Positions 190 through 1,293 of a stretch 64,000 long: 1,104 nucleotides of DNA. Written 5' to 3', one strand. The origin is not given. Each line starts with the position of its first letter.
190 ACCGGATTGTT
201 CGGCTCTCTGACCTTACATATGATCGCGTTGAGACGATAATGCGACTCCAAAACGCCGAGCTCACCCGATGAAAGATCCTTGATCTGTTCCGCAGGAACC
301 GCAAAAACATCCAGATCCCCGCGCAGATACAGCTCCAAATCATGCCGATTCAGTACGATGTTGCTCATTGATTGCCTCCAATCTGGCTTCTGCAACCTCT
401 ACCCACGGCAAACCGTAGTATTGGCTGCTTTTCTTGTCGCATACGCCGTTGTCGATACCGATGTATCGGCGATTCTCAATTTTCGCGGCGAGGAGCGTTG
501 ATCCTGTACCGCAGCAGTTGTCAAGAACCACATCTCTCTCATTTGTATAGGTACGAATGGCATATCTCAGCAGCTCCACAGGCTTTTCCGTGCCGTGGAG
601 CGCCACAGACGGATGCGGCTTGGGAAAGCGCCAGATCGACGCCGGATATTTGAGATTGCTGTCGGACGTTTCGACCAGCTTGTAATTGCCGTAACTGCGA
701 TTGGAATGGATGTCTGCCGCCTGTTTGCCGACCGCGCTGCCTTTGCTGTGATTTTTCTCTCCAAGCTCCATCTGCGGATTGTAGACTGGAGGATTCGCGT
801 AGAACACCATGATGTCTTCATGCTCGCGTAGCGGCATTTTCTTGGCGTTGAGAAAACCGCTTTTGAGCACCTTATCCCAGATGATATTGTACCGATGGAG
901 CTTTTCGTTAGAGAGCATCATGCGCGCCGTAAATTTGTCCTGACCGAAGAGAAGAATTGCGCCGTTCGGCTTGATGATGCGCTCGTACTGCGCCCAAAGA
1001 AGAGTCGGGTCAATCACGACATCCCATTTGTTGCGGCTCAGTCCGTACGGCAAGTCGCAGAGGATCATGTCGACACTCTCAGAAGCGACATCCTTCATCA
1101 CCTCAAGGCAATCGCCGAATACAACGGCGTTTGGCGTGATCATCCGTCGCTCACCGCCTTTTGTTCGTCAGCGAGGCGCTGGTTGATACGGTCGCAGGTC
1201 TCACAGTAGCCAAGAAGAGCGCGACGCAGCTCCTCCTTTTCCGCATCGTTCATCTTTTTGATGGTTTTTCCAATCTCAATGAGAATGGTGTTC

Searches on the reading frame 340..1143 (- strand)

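Call 85: search_protein_families(library=phrogs, proteins=[window:340-1143:-], max_evalue=0.0001)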
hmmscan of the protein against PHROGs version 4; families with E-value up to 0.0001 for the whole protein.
window:340-1143:- (267 aa): 9 families
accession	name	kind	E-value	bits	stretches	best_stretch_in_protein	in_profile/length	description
phrog_67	-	other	5e-58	198.8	1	2-260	121-348/743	DNA methyltransferase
phrog_12862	-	unknown function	1.6e-42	145.9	1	9-134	7-134/149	-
phrog_18293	-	other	1.1e-20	74.7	1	154-245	18-102/119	methyltransferase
phrog_3008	-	other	3.7e-17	63.4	1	166-232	139-199/244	DNA methyltransferase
phrog_498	-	other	9.6e-15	55.1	1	17-231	216-407/633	DNA methyltransferase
phrog_6025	-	other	1.8e-14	54.8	1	5-91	12-110/192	DNA methyltransferase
phrog_23148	-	unknown function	2.8e-07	31.7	1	182-232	84-134/165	-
phrog_23085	-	unknown function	6.2e-07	30.1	1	169-231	27-92/138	-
phrog_6952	-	other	9.1e-06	26.6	1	170-231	101-162/181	DNA methyltransferase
